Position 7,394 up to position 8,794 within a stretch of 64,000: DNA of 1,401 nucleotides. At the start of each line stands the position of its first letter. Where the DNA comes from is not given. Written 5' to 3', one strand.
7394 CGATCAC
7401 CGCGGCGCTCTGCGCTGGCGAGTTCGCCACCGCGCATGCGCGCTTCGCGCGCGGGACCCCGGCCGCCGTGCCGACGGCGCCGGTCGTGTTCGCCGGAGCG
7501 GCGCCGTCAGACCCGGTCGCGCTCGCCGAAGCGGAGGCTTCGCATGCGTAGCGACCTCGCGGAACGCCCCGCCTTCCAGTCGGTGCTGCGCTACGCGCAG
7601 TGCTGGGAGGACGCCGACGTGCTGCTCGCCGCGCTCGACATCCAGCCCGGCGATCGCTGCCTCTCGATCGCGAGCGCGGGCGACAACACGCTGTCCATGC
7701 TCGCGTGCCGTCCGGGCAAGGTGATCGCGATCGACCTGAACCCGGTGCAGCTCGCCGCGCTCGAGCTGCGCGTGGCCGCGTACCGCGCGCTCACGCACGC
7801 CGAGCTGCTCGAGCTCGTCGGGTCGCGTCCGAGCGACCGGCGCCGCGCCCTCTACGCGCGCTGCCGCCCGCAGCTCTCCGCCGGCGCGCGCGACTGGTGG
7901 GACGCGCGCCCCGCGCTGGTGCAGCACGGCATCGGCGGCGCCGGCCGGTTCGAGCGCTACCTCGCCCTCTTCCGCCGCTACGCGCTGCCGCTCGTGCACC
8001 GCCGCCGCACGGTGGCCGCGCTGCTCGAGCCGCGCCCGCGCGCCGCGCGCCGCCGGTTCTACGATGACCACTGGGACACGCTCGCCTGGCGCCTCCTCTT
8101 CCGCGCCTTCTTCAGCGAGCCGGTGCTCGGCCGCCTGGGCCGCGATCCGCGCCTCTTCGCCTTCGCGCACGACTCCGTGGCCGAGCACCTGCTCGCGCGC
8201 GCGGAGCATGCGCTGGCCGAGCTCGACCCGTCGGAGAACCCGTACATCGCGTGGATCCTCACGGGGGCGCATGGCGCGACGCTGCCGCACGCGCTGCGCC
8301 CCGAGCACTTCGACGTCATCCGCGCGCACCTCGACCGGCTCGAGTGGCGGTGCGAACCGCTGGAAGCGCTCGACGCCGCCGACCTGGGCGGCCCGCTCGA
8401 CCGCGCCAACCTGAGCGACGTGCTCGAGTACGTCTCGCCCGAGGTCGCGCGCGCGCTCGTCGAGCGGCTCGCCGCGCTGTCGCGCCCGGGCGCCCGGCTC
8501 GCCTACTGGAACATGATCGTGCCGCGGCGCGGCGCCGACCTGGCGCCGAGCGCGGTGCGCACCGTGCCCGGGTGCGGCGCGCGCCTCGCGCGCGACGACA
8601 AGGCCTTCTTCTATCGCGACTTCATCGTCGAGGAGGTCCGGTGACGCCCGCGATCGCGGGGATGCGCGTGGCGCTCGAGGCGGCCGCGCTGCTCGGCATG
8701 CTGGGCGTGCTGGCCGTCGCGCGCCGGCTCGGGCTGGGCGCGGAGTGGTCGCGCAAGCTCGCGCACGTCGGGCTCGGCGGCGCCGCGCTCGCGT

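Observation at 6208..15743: Seven overlapping genes (HMGR-like, BtaA-like, prenol-kinase-like, adenylating ligase, UbiA, RPH-type phosphotransferase, GNAT-like): candidate pathway for an undescribed lipid or prenylated amino-metabolite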

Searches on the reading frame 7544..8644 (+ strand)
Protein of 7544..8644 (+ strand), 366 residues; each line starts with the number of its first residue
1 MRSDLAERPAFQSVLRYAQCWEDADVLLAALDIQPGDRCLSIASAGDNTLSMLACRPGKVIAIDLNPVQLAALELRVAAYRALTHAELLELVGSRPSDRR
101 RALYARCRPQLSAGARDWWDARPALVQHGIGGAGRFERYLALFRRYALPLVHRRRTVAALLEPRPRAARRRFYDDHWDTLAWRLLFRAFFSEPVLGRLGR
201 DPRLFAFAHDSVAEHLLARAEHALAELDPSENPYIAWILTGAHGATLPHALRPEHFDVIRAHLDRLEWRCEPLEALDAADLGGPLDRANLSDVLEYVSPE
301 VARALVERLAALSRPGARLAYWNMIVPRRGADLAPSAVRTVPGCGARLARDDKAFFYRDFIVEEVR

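Call 10: search_protein_families(library=pfam, proteins=[window:7544-8641:+], max_evalue=0.01)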
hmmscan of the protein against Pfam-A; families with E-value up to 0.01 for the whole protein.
window:7544-8641:+ (366 aa): 2 families
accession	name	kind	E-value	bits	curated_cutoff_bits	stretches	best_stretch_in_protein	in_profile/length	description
PF11899.13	DUF3419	-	2e-67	228.5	28.2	1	10-320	5-331/385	Protein of unknown function (DUF3419)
PF08242.18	Methyltransf_12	-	0.0056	17.8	30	0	263-319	48-98/98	Methyltransferase domain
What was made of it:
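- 7544..8644 (+): g2: DUF3419 (BtaA-superfamily) SAM-dependent transferase. Presumed to transfer a 3-amino-3-carboxypropyl group; methyl transfer is not excluded. Pfam DUF3419 2e-67 (call 10).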

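Call 11: search_protein_families(library=ncbifam, proteins=[window:7544-8641:+], max_evalue=0.01)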
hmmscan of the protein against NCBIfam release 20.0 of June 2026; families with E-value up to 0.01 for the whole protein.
window:7544-8641:+ (366 aa): 2 families
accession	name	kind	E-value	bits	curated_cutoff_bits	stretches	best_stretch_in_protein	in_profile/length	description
NF011528.0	PRK14968.1-2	equivalog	0.0014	18.1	171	1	22-69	25-72/205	putative methyltransferase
TIGR04364.1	methyltran_FxLD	equivalog_domain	0.0086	15.2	320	0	27-67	74-116/394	methyltransferase, FxLD system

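Call 15: find_related_loci(query=window:7544-8641:+, collection=genome_contigs, flank=10000)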
Query window:7544-8641:+ (366 aa) in genome_contigs; peptide patterns used: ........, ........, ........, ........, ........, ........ (x = any residue, [..] = any of these).
532 stretches matched a pattern; 503 encode a relative of the query (tblastn E <= 1e-3); the best 80 are kept; 80 distinct loci.
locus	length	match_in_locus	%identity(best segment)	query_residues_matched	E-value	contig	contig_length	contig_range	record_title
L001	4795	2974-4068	65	1-365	3e-157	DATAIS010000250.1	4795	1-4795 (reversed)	MAG TPA_asm: Gemmatimonadaceae bacterium isolate SMAG_U6890 k141_194498, whole genome shotgun sequence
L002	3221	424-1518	65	1-365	1e-161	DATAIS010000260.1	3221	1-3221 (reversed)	MAG TPA_asm: Gemmatimonadaceae bacterium isolate SMAG_U6890 k141_300503, whole genome shotgun sequence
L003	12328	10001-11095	64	1-365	6e-151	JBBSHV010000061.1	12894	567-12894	MAG: Gemmatimonadales bacterium isolate LS3_sbin.16 LS3_sbin.16_K_437473_L_12894_cov_32.7439, whole genome shotgun seque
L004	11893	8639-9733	64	1-365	1e-148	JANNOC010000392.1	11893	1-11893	MAG: Gemmatimonadota bacterium isolate SOY_34_metabat_389_sub SOY_34_k141_1695514, whole genome shotgun sequence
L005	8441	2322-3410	65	3-365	8e-147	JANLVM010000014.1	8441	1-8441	MAG: Gemmatimonadaceae bacterium isolate OTE_21_metabat_139 OTE_21_k141_109387, whole genome shotgun sequence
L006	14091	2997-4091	62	1-365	1e-146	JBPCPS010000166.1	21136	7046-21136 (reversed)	MAG: Gemmatimonadaceae bacterium isolate TH_ant_mag_188 S1Ck127_5549569_flag_0_multi_7.0000_len_21136, whole genome shot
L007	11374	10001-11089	63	3-365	9e-146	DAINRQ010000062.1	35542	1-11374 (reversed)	MAG TPA_asm: Gemmatimonadaceae bacterium isolate CTOTU27634 NODE_252_length_35542_cov_13.756841, whole genome shotgun se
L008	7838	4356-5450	63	1-365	3e-145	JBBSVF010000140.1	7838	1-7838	MAG: Gemmatimonadales bacterium isolate SVL2_sbin.66 SVL2_sbin.66_k141_954809_length_7838_cov_13.0000, whole genome shot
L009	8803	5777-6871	62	1-365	1e-144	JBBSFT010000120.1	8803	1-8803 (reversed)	MAG: Gemmatimonadales bacterium isolate LS2_sbin.13 LS2_sbin.13_K_352230_L_8803_cov_20.9192, whole genome shotgun sequen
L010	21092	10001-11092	60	1-365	6e-140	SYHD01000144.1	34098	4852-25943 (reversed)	MAG: Planctomycetia bacterium isolate F1-60-MAGs120 F1-60__c264177, whole genome shotgun sequence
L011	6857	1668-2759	62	3-366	4e-138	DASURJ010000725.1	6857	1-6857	MAG TPA_asm: Gemmatimonadaceae bacterium isolate SMAG_U1704 k141_1083533, whole genome shotgun sequence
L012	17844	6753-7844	59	1-365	5e-138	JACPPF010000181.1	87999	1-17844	MAG: Planctomycetota bacterium isolate NC_groundwater_620_Pr5_B-0.1um_61_30 alan_book_18_scaffold_518167, whole genome s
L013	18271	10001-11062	60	13-366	6e-135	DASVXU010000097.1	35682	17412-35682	MAG TPA_asm: Gemmatimonadaceae bacterium isolate SMAG_U2583 k141_383769, whole genome shotgun sequence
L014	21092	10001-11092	62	1-366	2e-145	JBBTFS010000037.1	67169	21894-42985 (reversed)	MAG: Gemmatimonadota bacterium isolate H51-bin008_1 H51_bin008_1_000000000037, whole genome shotgun sequence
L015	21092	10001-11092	59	1-365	2e-134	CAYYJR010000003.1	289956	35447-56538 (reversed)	MAG TPA_asm: uncultured bacterium isolate SRP272421_co2_843 genome assembly, contig: NODE_10_length_289956_cov_18.637625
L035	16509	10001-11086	56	3-365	4e-128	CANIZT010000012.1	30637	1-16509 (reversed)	MAG: Verrucomicrobiaceae bacterium isolate RH-18aug17-267 genome assembly, contig: RH-18aug17-C3500, whole genome shotgu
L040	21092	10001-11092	56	1-365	2e-127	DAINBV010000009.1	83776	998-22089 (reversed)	MAG TPA_asm: Geobacteraceae bacterium isolate CTOTU26084 NODE_52_length_83776_cov_6.442720, whole genome shotgun sequenc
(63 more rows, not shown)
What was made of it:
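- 7544..8644 (+): There are 503 relatives in GTDB species genomes, at 53-65% identity across phyla (call 15).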

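Call 20: search_protein_families(library=pfam, proteins=[L040:3484-4968:+, L040:6308-7351:+, L040:11095-12501:+, L040:12545-13612:+, L040:13612-15174:+, L040:15206-16354:+, L040:16354-16881:+, L040:16907-17818:+, L040:17790-19358:+, L040:19397-21064:+], max_evalue=0.01)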
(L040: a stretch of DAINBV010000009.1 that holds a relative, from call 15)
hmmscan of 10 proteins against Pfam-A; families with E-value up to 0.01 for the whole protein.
L040:3484-4968:+ (495 aa): 3 families
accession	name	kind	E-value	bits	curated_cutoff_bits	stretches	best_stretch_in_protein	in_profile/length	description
PF13091.12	PLDc_2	-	2.2e-38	131.5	27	2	308-457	1-130/132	PLD-like domain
PF00614.28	PLDc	-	2.3e-07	31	21.9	1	408-431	5-28/28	Phospholipase D Active site motif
PF00702.32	Hydrolase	-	0.0026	18.6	26.4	1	256-396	33-167/191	haloacid dehalogenase-like hydrolase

L040:6308-7351:+ (348 aa): 2 families
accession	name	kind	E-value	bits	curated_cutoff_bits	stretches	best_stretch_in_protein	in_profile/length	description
PF01040.23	UbiA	-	3.9e-10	39.9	34.2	1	75-304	7-228/250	UbiA prenyltransferase family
PF07114.16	TMEM126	-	0.0016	18.2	25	1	272-320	88-136/181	Transmembrane protein 126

L040:11095-12501:+ (469 aa): 1 family
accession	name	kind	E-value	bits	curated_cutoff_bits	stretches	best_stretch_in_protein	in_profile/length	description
PF01940.21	DUF92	-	0.0003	20.7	27.5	1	241-289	3-52/251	Integral membrane protein DUF92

L040:12545-13612:+ (356 aa): 1 family
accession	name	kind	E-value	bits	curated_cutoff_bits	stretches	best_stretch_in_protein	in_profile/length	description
PF00583.31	Acetyltransf_1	-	8.7e-05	23.2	20.7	0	248-332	24-104/116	Acetyltransferase (GNAT) family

L040:13612-15174:+ (521 aa): 1 family
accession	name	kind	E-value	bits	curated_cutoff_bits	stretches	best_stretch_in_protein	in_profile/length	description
PF00501.34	AMP-binding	-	6.5e-48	163.9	29.9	1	7-391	1-384/384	AMP-binding enzyme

L040:15206-16354:+ (383 aa): 5 families
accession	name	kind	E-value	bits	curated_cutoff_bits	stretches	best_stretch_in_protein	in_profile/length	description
PF06925.17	MGDG_synth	-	1.1e-27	97.7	25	1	22-190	1-169/169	Monogalactosyldiacylglycerol (MGDG) synthase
PF04101.22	Glyco_tran_28_C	-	1.7e-09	38.4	22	1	233-371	22-165/166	Glycosyltransferase family 28 C-terminal domain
PF00534.26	Glycos_transf_1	-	1.7e-08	34.7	26.4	1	240-361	45-170/172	Glycosyl transferases group 1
PF13692.12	Glyco_trans_1_4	-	0.00073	20.2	27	1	241-348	33-141/142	Glycosyl transferases group 1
PF02350.25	Epimerase_2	-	0.0061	15.9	30.6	0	162-375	126-345/347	UDP-N-acetylglucosamine 2-epimerase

L040:16354-16881:+ (176 aa): 0 families

L040:16907-17818:+ (304 aa): 1 family
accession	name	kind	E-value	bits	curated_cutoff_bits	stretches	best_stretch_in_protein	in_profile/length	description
PF03747.19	ADP_ribosyl_GH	-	2.7e-59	201.7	26.2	1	11-280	1-286/287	ADP-ribosylglycohydrolase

L040:17790-19358:+ (523 aa): 1 family
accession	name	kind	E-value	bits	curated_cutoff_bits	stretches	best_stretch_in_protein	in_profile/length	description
PF05708.18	Peptidase_C92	-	7e-38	130.7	27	1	331-488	2-145/166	Permuted papain-like amidase enzyme, YaeF/YiiX, C92 family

L040:19397-21064:+ (556 aa): 1 family
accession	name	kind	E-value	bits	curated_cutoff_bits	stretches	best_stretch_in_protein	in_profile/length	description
PF05708.18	Peptidase_C92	-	5.1e-15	56.3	27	1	311-499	2-145/166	Permuted papain-like amidase enzyme, YaeF/YiiX, C92 family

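Call 28: find_encoding_contigs(protein=window:7544-8644:+, flank=3000, max_places=3)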
Protein window:7544-8644:+ (366 aa): no gene with exactly this product is on record in the collection.
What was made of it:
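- Tried and rejected: It found no contig (call 28).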

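Call 29: search_protein_families(library=pfam, proteins=[L014:11092-12429:+, L014:13868-14737:+, L040:11095-12501:+], max_evalue=10)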
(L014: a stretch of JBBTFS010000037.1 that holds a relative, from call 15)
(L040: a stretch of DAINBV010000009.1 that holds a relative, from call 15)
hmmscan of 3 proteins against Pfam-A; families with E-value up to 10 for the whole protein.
L014:11092-12429:+ (446 aa): 1 family
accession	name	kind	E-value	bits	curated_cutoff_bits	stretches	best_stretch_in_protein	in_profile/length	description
PF01940.21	DUF92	-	6.4e-05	22.9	27.5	1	238-285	2-50/251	Integral membrane protein DUF92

L014:13868-14737:+ (290 aa): 2 families
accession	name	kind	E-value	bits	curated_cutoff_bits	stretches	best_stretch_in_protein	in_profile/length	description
PF01040.23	UbiA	-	6.8e-08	32.5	34.2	1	29-257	3-227/250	UbiA prenyltransferase family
PF24368.1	DUF7524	-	0.39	10.9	27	1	90-132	139-180/182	Family of unknown function (DUF7524)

L040:11095-12501:+ (469 aa): 1 family
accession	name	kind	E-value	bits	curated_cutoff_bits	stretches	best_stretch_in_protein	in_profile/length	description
PF01940.21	DUF92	-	0.0003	20.7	27.5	1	241-289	3-52/251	Integral membrane protein DUF92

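Call 37: search_protein_families(library=pfam, proteins=[L035:4634-7153:+, L035:7140-9278:+, L035:9288-9914:+, L035:1869-4634:+, L014:18404-19852:+, L035:856-1893:+], max_evalue=0.001)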
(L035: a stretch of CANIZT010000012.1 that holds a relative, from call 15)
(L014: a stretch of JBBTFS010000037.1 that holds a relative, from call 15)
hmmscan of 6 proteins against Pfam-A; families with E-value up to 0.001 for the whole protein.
L035:4634-7153:+ (840 aa): 1 family
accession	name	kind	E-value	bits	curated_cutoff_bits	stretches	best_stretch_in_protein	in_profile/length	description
PF00202.27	Aminotran_3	-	3.1e-69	234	30.5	1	39-402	11-385/403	Aminotransferase class-III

L035:7140-9278:+ (713 aa): 2 families
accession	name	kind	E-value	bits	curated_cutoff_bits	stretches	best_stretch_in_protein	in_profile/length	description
PF01326.24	PPDK_N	-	1.2e-43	150.1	27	2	46-171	100-225/328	Pyruvate phosphate dikinase, AMP/ATP-binding domain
PF00391.29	PEP-utilizers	-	7e-26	90.1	23.1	1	626-696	2-72/72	PEP-utilising enzyme, mobile domain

L035:9288-9914:+ (209 aa): 4 families
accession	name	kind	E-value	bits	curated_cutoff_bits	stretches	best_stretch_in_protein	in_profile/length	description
PF13474.12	SnoaL_3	-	3.2e-10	40.9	22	1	56-170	6-118/121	SnoaL-like domain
PF14534.12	DUF4440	-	5.4e-08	33.7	25.2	1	52-163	2-107/107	Domain of unknown function (DUF4440)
PF12680.13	SnoaL_2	-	3.1e-07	31.4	27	1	57-111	3-55/102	SnoaL-like domain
PF08332.16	CaMKII_AD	-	9.9e-05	22.9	22.1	1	50-169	4-125/128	Calcium/calmodulin dependent protein kinase II association domain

L035:1869-4634:+ (922 aa): 2 families
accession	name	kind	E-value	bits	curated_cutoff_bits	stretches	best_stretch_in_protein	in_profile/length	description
PF01326.24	PPDK_N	-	1.7e-55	189.1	27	1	23-304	3-311/328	Pyruvate phosphate dikinase, AMP/ATP-binding domain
PF00391.29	PEP-utilizers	-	3.3e-20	71.9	23.1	1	812-882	2-72/72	PEP-utilising enzyme, mobile domain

L014:18404-19852:+ (483 aa): 1 family
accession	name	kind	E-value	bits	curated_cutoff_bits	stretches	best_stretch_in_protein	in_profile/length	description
PF00067.27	p450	-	4.2e-79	266.9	22.8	1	33-452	17-436/462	Cytochrome P450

L035:856-1893:+ (346 aa): 1 family
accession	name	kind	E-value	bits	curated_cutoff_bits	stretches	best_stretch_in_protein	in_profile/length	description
PF01040.23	UbiA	-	1.5e-14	54.4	34.2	1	72-307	6-232/250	UbiA prenyltransferase family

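Call 44: search_solved_structures(query=L035:5840-7153:+, max_evalue=1)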
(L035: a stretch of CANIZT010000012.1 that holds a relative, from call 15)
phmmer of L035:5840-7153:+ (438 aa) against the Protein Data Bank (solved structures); distinct sequences matched with E-value up to 1: 7.
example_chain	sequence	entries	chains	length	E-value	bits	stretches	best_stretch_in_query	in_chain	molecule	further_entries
6jzq_A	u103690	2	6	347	6e-12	48.5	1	114-415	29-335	Long-chain acyl-[acyl-carrier-protein] reductase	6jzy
6jzu_A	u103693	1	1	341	6e-12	48.5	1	114-415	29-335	Long-chain acyl-[acyl-carrier-protein] reductase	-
4ppm_A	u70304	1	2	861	7.4e-12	48.2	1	158-415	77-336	Aminotransferase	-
6jzz_A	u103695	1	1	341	1.5e-10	43.9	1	114-415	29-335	Long-chain acyl-[acyl-carrier-protein] reductase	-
3roj_A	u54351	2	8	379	0.00041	22.7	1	153-301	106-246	D-fructose 1,6-bisphosphatase class 2/sedoheptulose 1,7-bisphosphatase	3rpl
7ypd_B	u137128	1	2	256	0.045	16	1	238-337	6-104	Carbonyl reductase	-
1gpj_A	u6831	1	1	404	0.78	11.9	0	177-307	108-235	Glutamyl-tRNA reductase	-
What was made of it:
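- Closest known: Rifampin phosphotransferase. Same: The Verrucomicrobial variant also has a PigE/TamH-like reductase-aminotransferase (call 44).
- The Verrucomicrobial variant carries the tambjamine-like trio of an ANL, a TamH/PigE-like reductase-aminotransferase and PigC-like enzymes (calls 37, 44).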

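Call 107: search_dna_similar(query=window:7544-8641:+, collection=plasmids, mode=protein, max_rows=25)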
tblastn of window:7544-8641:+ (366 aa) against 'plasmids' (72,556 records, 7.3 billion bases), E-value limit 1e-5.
Records with a match: 11; places in all: 11; records where one place covers at least 80% of the query: 2.
Best place of each record, by identity: <60% 11.
By first word of the organism name: Shinella 4; Rhizobium 2; Sinorhizobium 2; Brevibacillus 1; Roseinatronobacter 1; Chondrinema 1.
By predicted mobility (MOB-suite, as given by PLSDB): non-mobilizable 10; conjugative 1.
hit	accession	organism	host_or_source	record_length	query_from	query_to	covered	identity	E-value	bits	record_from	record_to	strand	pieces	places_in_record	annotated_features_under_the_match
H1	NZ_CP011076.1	Brevibacillus laterosporus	Oryza sativa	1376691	2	365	99%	51.1%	9e-106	348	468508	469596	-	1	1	none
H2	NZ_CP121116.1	Roseinatronobacter sp. S2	cell culture,Alkaline Spring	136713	3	365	99%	45.1%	8e-79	270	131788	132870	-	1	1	DUF3419 family protein | PEP/pyruvate-binding domain-containing protein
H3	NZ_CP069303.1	Shinella sp. PSBB067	monoisolate,Minnesota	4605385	11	146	37%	37.3%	2e-11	73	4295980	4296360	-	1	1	none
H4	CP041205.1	Rhizobium sp. NIBRBAC000502774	Genome assembly,Coal mine soil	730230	6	146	39%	33.3%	1e-13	80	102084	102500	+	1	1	DUF3419 family protein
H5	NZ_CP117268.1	Rhizobium rhododendri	Rhododendron sp.,pure bacterial ...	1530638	10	144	37%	33.8%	3e-12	76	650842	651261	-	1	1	record has no annotation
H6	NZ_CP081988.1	Shinella oryzae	cell culture,rhizosphere soil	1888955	7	146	38%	32.1%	4e-12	75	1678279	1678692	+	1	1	none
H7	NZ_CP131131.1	Shinella zoogloeoides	isolate,Activated charcoal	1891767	11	122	31%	39.5%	2e-11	73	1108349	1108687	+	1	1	none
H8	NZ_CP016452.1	Sinorhizobium sp. RAC02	Microbial isolate,Algal phycosphere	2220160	15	122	30%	40.9%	5e-13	78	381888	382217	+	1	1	none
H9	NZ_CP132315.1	Shinella oryzae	Homo sapiens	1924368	1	146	40%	30.1%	4e-13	78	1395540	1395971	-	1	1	none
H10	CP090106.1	Sinorhizobium meliloti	Medicago,Cell culture,Plant nodule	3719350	13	146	37%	31.2%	1e-10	71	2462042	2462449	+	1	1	none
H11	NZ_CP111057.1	Chondrinema litorale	Seaweed,red alga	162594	4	124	33%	31.1%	1e-7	61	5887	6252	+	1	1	BtaA family protein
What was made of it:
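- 7544..8644 (+): Rhizobial DUF3419/BtaA-type genes align only over residues ~1-146 at 30-40% identity (call 107).
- On BtaA (DGTS synthesis): Rhizobium, Sinorhizobium and Shinella hits cover only 30-40% of g2 at 30-40% identity (call 107).
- Closest known: BtaA/BtaB pathway for the betaine lipid DGTS. Different: Rhizobial DUF3419/BtaA-type genes align only over the N-terminal third at 30-40% identity (call 107).
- g2 is far from the rhizobial BtaA-type genes (call 107) and its acceptor is unknown.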

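Call 108: get_annotated_region(hit=H2, flank=10000)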
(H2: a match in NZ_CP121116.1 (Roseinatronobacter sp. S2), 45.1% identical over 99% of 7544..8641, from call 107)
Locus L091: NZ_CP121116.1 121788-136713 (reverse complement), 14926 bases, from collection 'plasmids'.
description: Roseinatronobacter sp. S2 plasmid unnamed3, complete sequence
organism: Roseinatronobacter sp. S2 (NCBI taxid 3035471)
taxonomy: Bacteria; Pseudomonadota; Alphaproteobacteria; Rhodobacterales; Paracoccaceae; Roseinatronobacter; Roseinatronobacter sp. S2
host: -; source: cell culture,Alkaline Spring; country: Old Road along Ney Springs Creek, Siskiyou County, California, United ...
typing (MOB-suite, as given by PLSDB): non-mobilizable
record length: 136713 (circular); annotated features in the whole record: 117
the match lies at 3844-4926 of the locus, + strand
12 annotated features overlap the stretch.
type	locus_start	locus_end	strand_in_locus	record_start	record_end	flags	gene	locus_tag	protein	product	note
CDS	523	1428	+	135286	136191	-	-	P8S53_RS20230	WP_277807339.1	UbiA family prenyltransferase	-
CDS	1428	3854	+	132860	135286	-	-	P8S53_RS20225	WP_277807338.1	PEP/pyruvate-binding domain-containing protein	GO:0016310 - phosphorylation [Evidence IEA]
CDS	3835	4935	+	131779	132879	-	-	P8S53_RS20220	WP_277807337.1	DUF3419 family protein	-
CDS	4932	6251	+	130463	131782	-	-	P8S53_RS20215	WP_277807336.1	hypothetical protein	-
CDS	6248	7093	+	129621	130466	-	-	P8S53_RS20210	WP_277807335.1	hypothetical protein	-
CDS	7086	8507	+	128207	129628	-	-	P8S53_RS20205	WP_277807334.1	AMP-binding protein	-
CDS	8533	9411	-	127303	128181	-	-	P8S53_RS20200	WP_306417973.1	TAXI family TRAP transporter solute-binding subunit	-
CDS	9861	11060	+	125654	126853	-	-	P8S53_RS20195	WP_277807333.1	Fic family protein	-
CDS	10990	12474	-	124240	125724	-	-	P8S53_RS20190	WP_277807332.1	ATP-binding cassette domain-containing protein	-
CDS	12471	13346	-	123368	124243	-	-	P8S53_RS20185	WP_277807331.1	ABC transporter permease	-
CDS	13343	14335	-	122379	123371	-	-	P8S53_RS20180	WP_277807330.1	ABC transporter permease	GO:0055085 - transmembrane transport [Evidence IEA]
CDS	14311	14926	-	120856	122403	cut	-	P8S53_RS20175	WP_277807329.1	ABC transporter substrate-binding protein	-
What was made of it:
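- The cluster lies on a plasmid in Roseinatronobacter (call 108).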

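Call 109: get_annotated_region(hit=H1, flank=10000)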
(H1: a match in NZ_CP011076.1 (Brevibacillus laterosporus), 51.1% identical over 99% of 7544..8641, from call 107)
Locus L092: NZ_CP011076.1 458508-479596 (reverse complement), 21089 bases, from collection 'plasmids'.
description: Brevibacillus laterosporus strain B9 plasmid unnamed2, complete sequence
organism: Brevibacillus laterosporus (NCBI taxid 1465)
taxonomy: Bacteria; Bacillota; Bacilli; Bacillales; Paenibacillaceae; Brevibacillus; Brevibacillus laterosporus
host: -; source: Oryza sativa; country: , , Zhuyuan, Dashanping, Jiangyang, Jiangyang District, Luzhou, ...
typing (MOB-suite, as given by PLSDB): non-mobilizable
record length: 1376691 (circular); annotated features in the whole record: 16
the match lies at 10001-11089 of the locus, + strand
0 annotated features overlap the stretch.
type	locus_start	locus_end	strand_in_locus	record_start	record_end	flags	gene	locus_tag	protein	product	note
